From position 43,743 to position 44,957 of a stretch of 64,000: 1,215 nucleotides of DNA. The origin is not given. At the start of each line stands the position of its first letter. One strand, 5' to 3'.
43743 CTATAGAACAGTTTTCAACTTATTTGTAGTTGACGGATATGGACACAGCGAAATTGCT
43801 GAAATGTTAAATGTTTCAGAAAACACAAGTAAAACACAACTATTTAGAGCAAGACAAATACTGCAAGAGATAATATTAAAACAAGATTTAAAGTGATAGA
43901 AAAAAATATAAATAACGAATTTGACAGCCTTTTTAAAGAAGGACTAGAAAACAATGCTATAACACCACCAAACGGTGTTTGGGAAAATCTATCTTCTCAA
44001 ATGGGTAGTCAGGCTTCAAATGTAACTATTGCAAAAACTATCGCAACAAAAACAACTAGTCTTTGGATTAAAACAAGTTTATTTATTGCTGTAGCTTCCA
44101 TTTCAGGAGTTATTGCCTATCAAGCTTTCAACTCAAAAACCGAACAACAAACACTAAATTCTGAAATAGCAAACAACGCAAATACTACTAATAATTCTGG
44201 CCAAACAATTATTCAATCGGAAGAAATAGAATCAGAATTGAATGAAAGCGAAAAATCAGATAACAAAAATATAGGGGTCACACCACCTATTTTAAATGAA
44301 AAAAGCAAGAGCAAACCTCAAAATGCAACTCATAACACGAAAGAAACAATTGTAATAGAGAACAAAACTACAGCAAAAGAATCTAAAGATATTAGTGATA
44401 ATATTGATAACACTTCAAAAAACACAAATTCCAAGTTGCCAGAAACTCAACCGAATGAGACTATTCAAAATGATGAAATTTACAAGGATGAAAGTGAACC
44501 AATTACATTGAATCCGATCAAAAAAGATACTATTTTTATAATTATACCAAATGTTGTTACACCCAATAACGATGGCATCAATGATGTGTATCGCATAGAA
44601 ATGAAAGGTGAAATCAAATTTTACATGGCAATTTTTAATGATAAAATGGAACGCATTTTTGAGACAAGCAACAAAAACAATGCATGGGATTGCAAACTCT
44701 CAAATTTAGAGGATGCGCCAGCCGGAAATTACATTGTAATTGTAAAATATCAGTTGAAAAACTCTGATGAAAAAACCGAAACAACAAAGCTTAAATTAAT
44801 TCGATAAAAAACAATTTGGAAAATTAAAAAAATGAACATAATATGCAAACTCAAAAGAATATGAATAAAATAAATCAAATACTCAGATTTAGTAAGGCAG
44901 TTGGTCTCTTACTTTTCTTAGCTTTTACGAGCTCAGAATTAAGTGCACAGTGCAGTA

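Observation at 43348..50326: ECF sigma factor coupled to a membrane protein ending in a T9SS type-B sorting domain, followed by an 1827-aa type-B cargo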

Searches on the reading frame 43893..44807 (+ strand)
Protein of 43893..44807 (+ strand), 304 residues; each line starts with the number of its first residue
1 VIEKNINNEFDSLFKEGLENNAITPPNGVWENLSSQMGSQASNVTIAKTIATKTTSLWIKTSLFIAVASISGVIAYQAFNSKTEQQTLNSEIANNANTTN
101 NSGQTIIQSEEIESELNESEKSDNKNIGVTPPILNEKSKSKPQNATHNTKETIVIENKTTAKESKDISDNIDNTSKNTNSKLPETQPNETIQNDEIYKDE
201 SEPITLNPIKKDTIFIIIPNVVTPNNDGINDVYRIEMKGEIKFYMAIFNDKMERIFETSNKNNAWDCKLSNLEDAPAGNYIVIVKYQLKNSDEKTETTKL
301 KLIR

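Call 4: search_protein_families(library=pfam, proteins=[window:43893-44807:+], max_evalue=0.1)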
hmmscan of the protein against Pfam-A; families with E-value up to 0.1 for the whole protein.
window:43893-44807:+ (304 aa): 2 families
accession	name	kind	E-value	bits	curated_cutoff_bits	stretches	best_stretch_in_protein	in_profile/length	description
PF13585.12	CHU_C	-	1.2e-13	51.4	27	1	216-294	1-78/86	CHU_C Type IX secretion signal domain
PF02046.20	COX6A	-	0.082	13.8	25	0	47-84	30-69/112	Cytochrome c oxidase subunit VIa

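Call 5: search_protein_families(library=ncbifam, proteins=[window:43893-44807:+], max_evalue=0.1)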
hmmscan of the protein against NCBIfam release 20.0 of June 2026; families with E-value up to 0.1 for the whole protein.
window:43893-44807:+ (304 aa): 1 family
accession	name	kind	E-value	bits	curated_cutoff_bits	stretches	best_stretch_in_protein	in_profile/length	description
TIGR04131.1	Bac_Flav_CTERM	domain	1.1e-07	31.8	35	1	218-303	3-84/85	T9SS type B sorting domain-containing protein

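Call 8: find_homologous_proteins(query=window:43893-44804:+, max_evalue=0.001)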
Query window:43893-44804:+ (304 aa): 8 proteins with E <= 0.001 among 634 candidates.
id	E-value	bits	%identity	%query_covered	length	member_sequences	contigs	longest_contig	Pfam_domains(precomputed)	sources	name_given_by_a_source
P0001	9.9e-187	637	100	100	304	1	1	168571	PF13585.13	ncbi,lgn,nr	ncbi:MAG: gliding motility-associated C-terminal domain-containing protein [Bacteroidota bacterium]|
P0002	5.1e-73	264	48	100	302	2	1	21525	PF13585.13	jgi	jgi:gliding motility-associated-like protein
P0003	1.8e-64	236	46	99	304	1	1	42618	PF13585.13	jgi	jgi:gliding motility-associated-like protein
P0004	1.1e-54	204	41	98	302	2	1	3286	PF13585.13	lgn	-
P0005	2.8e-33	133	36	100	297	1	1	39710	PF13585.13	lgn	-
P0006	1.4e-32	131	37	100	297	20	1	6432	PF13585.13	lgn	-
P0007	2.2e-13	68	23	97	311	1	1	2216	PF13585.13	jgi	jgi:gliding motility-associated-like protein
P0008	2.1e-5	42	37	21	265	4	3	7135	PF13585.13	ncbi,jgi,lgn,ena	jgi:hypothetical protein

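Call 11: find_encoding_contigs(protein=P0002, flank=8000, max_places=2)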
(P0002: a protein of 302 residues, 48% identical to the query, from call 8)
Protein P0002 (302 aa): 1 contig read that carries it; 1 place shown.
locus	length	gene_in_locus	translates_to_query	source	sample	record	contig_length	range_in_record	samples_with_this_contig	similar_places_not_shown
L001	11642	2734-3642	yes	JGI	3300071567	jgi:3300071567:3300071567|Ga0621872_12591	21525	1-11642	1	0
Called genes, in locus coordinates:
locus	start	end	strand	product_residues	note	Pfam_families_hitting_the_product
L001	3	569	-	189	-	?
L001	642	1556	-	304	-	PF02629:CoA_binding, PF00549:Ligase_CoA, PF13607:Succ_CoA_lig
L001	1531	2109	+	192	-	-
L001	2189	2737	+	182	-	PF04542:Sigma70_r2, PF08281:Sigma70_r4_2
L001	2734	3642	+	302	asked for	PF13585:CHU_C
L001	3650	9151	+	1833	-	PF00801:PKD (faint), PF18911:PKD_4 (faint), PF13585:CHU_C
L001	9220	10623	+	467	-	PF10396:TrmE_N, PF12631:MnmE_helical, PF03193:RsgA_GTPase (faint), PF00025:Arf, PF01926:MMR_HSR1, PF02421:FeoB_N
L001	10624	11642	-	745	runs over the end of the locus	PF00912:Transgly, PF28500:PBP_middle, PF00905:Transpeptidase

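Call 12: find_encoding_contigs(protein=P0003, flank=8000, max_places=2)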
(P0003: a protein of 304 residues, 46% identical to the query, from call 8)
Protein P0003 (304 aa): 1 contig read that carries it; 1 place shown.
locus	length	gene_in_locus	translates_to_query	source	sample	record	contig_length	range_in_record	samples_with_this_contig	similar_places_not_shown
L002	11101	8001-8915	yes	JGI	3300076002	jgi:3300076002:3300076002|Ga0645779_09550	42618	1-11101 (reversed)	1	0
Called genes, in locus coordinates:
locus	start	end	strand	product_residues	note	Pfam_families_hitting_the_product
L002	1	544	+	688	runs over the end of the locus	PF06739:SBBP, PF18962:Por_Secre_tail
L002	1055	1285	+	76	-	-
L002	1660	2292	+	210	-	PF01041:DegT_DnrJ_EryC1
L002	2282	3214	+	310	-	PF25084:LbH_EIF2B, PF25087:GMPPB_C, PF24894:Hexapep_GlmU (faint), PF00132:Hexapep, PF25087:GMPPB_C (weak)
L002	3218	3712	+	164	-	-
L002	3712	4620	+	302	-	PF00535:Glycos_transf_2, PF13641:Glyco_tranf_2_3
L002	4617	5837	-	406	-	PF00202:Aminotran_3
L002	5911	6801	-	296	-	PF02629:CoA_binding, PF13607:Succ_CoA_lig, PF00549:Ligase_CoA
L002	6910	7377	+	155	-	-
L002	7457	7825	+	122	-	PF04542:Sigma70_r2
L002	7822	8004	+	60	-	PF08281:Sigma70_r4_2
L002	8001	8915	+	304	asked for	PF13585:CHU_C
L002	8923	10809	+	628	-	PF18911:PKD_4 (faint)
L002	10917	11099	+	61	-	?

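Call 13: find_encoding_contigs(protein=P0005, flank=8000, max_places=2)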
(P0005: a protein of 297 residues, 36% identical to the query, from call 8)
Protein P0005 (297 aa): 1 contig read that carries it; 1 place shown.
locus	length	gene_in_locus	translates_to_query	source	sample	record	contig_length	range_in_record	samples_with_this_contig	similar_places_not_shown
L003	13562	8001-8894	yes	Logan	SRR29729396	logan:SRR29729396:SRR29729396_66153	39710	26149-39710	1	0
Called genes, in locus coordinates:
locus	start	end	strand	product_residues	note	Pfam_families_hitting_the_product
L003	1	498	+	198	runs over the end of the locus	PF04011:LemA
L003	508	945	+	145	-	PF04536:TPM_phosphatase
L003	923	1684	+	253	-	PF04536:TPM_phosphatase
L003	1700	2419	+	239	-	PF03104:DNA_pol_B_exo1 (faint), PF10108:DNA_pol_B_exo2, PF13482:RNase_H_2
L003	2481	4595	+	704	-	PF00801:PKD (faint), PF18911:PKD_4, PF13585:CHU_C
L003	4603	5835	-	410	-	PF00202:Aminotran_3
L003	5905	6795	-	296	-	PF02629:CoA_binding, PF13607:Succ_CoA_lig, PF00549:Ligase_CoA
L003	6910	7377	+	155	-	-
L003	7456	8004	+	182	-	PF04542:Sigma70_r2, PF08281:Sigma70_r4_2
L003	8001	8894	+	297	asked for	PF13585:CHU_C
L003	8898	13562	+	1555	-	?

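Call 14: find_encoding_contigs(protein=P0008, flank=8000, max_places=3)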
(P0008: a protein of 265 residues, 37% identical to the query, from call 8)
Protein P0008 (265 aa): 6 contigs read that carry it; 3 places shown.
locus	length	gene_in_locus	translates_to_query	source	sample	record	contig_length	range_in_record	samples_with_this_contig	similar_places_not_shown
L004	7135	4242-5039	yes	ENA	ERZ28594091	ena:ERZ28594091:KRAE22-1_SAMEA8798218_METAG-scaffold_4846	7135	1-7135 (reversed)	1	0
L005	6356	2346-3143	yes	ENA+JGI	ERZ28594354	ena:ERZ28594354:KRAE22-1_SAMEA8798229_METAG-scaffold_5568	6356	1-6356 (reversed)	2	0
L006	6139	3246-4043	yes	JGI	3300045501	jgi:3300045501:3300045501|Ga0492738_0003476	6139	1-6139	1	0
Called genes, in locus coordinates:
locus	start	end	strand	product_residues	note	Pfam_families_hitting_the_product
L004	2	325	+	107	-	?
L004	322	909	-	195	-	PF01467:CTP_transf_like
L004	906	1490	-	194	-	PF00625:Guanylate_kin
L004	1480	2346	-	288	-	PF03755:YicC-like_N, PF08340:YicC-like_C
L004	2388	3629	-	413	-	PF08534:Redoxin (weak)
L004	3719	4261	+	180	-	PF07638:Sigma70_ECF (weak), PF04542:Sigma70_r2, PF08281:Sigma70_r4_2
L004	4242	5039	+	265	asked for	PF13585:CHU_C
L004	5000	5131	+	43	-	-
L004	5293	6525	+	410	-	PF01979:Amidohydro_1 (weak), PF07969:Amidohydro_3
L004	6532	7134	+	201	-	?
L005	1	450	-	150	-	?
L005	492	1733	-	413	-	PF08534:Redoxin (weak)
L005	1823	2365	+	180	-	PF07638:Sigma70_ECF (weak), PF04542:Sigma70_r2, PF08281:Sigma70_r4_2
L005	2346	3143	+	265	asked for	PF13585:CHU_C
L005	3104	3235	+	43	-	-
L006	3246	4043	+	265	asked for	PF13585:CHU_C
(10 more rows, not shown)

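Call 15: find_encoding_contigs(protein=P0007, flank=8000, max_places=2)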
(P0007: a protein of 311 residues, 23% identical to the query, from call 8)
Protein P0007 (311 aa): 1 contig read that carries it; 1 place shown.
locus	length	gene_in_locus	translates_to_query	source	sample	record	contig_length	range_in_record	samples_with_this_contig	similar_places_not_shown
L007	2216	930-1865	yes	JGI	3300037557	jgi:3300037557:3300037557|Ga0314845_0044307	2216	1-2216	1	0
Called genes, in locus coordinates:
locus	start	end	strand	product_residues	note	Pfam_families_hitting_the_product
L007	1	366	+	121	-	?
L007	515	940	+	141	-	PF04542:Sigma70_r2, PF07638:Sigma70_ECF (weak), PF08281:Sigma70_r4_2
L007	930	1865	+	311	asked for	PF13585:CHU_C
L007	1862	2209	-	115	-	PF22285:DUF6962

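Call 24: find_related_loci(query=window:43893-44804:+, collection=genome_contigs, flank=8000)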
Query window:43893-44804:+ (304 aa) in genome_contigs; peptide patterns used: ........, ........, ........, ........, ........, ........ (x = any residue, [..] = any of these).
95 stretches matched a pattern, but none encodes a relative of the query by tblastn (E <= 1e-3).

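Call 78: predict_structure(alignment_id=A7)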
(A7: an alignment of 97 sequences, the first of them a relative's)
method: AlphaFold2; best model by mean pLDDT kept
length: 304 residues; sequences in the alignment: 97
mean_pLDDT: 68.2   pTM: 0.39
mean pLDDT of the five models: 68.2, 67.9, 66.4, 65.8, 65.3
residues with pLDDT >= 90: 91; 70-90: 31; 50-70: 103; < 50: 79
segments of 3 or more residues with pLDDT < 50: 43-55, 62-66, 87-90, 100-103, 107-109, 119-128, 147-149, 156-159, 178-181
pLDDT, mean of each block of 10 residues (from residue 1): 62 79 76 67 47 48 49 62 50 50 49 50 49 52 49 49 51 51 54 56 65 90 96 97 98 98 97 98 97 98 97
secondary structure, 60 per line:
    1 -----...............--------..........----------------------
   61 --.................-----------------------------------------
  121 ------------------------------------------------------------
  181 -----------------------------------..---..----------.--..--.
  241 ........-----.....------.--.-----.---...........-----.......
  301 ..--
elements in order: H6-20 H29-38 H63-79 E240-248 E254-258 E278-288 E294-302

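Call 81: fold_search(model_id=the predicted structure, library=pdb)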
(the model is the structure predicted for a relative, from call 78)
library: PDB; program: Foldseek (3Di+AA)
matches with E <= 10: 1574; with E <= 0.001: 10
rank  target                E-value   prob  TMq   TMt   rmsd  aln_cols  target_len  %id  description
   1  7edd                  1.0e-04  1.00  0.24  0.06   3.2        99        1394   15  Crystal structure of a serine protease from Streptococcus pyogenes (released 2021-05-12)
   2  3eif                  1.7e-04  1.00  0.22  0.08   6.0       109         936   15  1.9 angstrom crystal structure of the active form of the C5a peptidase from Streptococcus pyogenes (ScpA) (released 2009-02-24)
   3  5xyr                  1.8e-04  1.00  0.24  0.06   3.2        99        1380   15  Crystal structure of a serine protease from Streptococcus species (released 2018-08-08)
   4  1xf1_A                2.1e-04  1.00  0.22  0.08   6.0       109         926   15  Structure of C5a peptidase- a key virulence factor from Streptococcus (released 2005-11-22)
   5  7bj3                  2.5e-04  1.00  0.23  0.08   4.2       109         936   13  ScpA from Streptococcus pyogenes, S512A active site mutant (released 2021-05-12)
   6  8bty_A                2.8e-04  1.00  0.23  0.08   4.9       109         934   13  Structure of the active form of ScpB, the C5a-peptidase from Streptococcus agalactiae. (released 2023-11-15)
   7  7yzx_A                3.9e-04  1.00  0.23  0.08   4.3       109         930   13  ScpA from Streptococcus pyogenes, D783A mutant. (released 2022-08-31)
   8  5xxz_A                6.7e-04  1.00  0.22  0.06   5.7       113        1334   16  Crystal structure of a serine protease from Streptococcus species (released 2018-08-08)
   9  2xwx_A                8.0e-04  1.00  0.19  0.16   6.0       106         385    9  Vibrio cholerae colonization factor GbpA crystal structure (released 2011-11-16)
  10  5m11                  9.6e-04  1.00  0.21  0.09   4.5        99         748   17  Structural and functional probing of PorZ, an essential bacterial surface component of the type-IX secretion system of h (released 2016-11-09)
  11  5icu                  1.3e-03  1.00  0.20  0.53   7.8       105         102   10  The crystal structure of CopC from Methylosinus trichosporium OB3b (released 2016-04-06)
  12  5xya                  1.9e-03  1.00  0.23  0.06   3.5       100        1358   14  Crystal structure of a serine protease from Streptococcus species (released 2018-08-08)
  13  8gul_A                2.2e-03  1.00  0.20  0.14   5.4       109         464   14  Chitin-active AA10 LPMO (GbpA) complexed with Cu(II) from Vibrio campbellii (released 2023-06-21)
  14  5xxz_B                2.3e-03  1.00  0.22  0.06   5.5       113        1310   15  Crystal structure of a serine protease from Streptococcus species (released 2018-08-08)
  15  6vjb                  2.5e-03  1.00  0.22  0.06   4.5       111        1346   15  Crystal structure of a catalytically inactive CXC Chemokine-degrading protease SpyCEP from Streptococcus pyogenes (released 2020-04-15)
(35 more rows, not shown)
